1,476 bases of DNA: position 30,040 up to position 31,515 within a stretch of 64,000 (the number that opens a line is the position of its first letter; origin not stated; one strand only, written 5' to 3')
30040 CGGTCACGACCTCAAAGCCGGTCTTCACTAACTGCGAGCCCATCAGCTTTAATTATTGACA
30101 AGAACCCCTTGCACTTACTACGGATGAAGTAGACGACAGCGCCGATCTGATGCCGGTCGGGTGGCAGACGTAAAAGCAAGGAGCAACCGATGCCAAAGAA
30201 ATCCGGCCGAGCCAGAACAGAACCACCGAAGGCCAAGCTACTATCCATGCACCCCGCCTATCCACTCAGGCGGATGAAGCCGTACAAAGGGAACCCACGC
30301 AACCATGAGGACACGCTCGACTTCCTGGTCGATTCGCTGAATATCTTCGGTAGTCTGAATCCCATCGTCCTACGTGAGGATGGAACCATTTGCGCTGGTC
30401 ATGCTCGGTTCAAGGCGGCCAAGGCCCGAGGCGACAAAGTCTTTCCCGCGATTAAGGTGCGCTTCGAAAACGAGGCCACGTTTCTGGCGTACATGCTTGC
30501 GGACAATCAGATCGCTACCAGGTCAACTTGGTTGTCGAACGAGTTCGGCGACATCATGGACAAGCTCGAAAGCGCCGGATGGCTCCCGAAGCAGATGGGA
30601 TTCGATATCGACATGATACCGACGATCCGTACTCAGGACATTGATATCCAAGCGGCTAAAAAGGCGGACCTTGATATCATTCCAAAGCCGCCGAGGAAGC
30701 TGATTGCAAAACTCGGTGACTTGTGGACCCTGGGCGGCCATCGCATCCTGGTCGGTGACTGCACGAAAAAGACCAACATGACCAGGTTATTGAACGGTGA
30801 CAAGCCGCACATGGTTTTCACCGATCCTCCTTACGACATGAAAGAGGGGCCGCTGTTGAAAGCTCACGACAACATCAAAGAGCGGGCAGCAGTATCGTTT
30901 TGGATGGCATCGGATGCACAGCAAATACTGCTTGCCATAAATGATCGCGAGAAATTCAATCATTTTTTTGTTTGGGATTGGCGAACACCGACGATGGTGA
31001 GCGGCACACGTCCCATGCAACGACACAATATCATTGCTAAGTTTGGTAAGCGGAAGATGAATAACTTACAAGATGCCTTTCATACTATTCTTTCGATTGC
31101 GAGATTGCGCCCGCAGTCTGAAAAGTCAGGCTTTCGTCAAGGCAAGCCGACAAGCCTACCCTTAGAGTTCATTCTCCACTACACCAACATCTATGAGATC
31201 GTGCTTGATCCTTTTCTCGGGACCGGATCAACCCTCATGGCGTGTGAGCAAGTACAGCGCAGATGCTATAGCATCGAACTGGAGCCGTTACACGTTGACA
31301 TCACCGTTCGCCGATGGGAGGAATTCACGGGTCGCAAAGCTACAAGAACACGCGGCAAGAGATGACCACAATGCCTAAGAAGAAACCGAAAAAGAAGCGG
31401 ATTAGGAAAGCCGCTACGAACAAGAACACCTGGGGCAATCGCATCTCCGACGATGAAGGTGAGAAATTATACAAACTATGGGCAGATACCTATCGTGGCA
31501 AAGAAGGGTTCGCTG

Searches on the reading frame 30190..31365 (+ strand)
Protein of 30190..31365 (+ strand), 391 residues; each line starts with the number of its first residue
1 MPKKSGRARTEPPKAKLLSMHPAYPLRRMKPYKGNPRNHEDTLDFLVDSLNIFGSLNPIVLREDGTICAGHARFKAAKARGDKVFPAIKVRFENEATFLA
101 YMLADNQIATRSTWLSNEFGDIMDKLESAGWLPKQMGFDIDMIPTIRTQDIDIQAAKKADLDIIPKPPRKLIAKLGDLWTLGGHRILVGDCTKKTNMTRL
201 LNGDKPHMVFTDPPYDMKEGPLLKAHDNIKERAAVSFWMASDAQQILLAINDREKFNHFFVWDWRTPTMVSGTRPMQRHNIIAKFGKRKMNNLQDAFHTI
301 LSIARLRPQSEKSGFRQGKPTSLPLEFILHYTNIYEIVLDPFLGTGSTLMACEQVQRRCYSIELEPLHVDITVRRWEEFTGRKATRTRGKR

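Call 11: search_protein_families(library=phrogs, proteins=[window:30190-31365:+], max_evalue=0.001)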
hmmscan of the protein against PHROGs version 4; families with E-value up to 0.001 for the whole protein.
window:30190-31365:+ (391 aa): 16 families
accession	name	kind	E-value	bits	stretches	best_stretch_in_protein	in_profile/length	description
phrog_498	-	other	5.4e-67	227.7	1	24-387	38-431/633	DNA methyltransferase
phrog_620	-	DNA, RNA and nucleotide metabolism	5.3e-24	86.5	1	25-152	13-140/217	ParB-like partition protein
phrog_67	-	other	1.3e-21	78.4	1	179-382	119-349/743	DNA methyltransferase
phrog_8071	-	DNA, RNA and nucleotide metabolism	4.3e-21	76.6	1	24-230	10-218/389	ParB-like partition protein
phrog_23085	-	unknown function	2.3e-16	60.7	1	310-385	37-114/138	-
phrog_3008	-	other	6.3e-16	59.4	1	269-385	100-220/244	DNA methyltransferase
phrog_15396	-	DNA, RNA and nucleotide metabolism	1.2e-15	59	1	26-155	9-139/258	ParB-like partition nuclease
phrog_940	-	DNA, RNA and nucleotide metabolism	9.5e-14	52.4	1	27-141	12-125/388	nuclease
phrog_18056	-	DNA, RNA and nucleotide metabolism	7.2e-13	49.2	1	28-108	10-90/387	ParB-like partition nuclease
phrog_723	-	DNA, RNA and nucleotide metabolism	4.2e-11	44.1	1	24-160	16-154/223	ParB-like partition protein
phrog_8769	-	other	4.9e-07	30.5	1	332-376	9-53/71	methyltransferase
phrog_930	-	DNA, RNA and nucleotide metabolism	1.1e-06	29.6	1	28-110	14-97/223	ParB-like partition protein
phrog_18293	-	other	2.9e-06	28.2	1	318-379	49-110/119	methyltransferase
phrog_5475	-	unknown function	3.2e-06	27.2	1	20-93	2-75/458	-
phrog_9353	-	unknown function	4.7e-06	27.7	1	28-152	18-143/245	-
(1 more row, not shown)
